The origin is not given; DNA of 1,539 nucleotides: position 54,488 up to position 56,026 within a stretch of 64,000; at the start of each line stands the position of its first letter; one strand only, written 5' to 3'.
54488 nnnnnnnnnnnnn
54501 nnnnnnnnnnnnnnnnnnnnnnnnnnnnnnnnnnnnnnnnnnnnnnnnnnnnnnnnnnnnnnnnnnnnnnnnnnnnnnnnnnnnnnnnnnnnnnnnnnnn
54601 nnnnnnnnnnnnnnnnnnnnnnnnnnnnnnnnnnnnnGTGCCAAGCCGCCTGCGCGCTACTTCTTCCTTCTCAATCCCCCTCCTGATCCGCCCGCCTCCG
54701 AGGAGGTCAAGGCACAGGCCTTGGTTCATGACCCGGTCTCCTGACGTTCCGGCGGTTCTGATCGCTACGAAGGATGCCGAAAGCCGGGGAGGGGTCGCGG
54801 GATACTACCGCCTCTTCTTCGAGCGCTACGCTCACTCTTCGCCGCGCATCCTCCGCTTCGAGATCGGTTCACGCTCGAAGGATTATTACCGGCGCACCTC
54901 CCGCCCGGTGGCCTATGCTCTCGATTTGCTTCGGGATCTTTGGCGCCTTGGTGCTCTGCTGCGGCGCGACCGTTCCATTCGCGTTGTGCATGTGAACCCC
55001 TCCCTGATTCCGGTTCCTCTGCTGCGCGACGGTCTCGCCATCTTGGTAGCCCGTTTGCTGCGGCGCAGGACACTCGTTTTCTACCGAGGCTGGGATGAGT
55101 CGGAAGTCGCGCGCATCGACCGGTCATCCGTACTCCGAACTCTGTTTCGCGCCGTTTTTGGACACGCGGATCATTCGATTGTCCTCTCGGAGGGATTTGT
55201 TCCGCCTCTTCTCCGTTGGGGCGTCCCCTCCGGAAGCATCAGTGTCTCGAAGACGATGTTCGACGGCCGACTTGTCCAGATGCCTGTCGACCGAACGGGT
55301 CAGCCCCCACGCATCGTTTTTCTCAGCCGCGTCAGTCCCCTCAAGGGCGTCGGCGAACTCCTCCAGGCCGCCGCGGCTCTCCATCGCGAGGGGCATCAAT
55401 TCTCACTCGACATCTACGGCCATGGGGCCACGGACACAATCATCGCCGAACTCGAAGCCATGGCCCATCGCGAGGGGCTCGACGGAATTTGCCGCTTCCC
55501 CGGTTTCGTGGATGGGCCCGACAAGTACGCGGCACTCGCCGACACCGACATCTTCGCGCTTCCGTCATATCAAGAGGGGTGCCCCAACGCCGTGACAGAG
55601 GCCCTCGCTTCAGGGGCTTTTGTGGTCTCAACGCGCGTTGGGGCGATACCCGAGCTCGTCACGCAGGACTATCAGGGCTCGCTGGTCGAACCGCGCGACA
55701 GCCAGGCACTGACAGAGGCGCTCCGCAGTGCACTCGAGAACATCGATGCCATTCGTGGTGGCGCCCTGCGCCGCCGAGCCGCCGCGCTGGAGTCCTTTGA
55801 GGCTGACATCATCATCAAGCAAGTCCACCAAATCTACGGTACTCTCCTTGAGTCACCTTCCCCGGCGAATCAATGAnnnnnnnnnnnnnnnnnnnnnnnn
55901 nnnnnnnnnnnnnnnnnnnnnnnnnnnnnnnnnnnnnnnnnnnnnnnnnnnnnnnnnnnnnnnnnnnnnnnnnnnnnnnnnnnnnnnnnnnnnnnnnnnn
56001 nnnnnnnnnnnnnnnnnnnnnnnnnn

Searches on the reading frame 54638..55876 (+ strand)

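Call 46: search_protein_families(library=pfam, proteins=[window:54638-55876:+], max_evalue=0.00001)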
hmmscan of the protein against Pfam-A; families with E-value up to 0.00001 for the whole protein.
window:54638-55876:+ (412 aa): 3 families
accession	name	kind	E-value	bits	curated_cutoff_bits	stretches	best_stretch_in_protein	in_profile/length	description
PF13692.12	Glyco_trans_1_4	-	2.1e-29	103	27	1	224-368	2-142/142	Glycosyl transferases group 1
PF00534.26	Glycos_transf_1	-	1.8e-26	93.2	26.4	1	221-368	13-158/172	Glycosyl transferases group 1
PF13579.12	Glyco_trans_4_4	-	8e-06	26.7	29.7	1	91-202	47-153/158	Glycosyl transferase 4-like domain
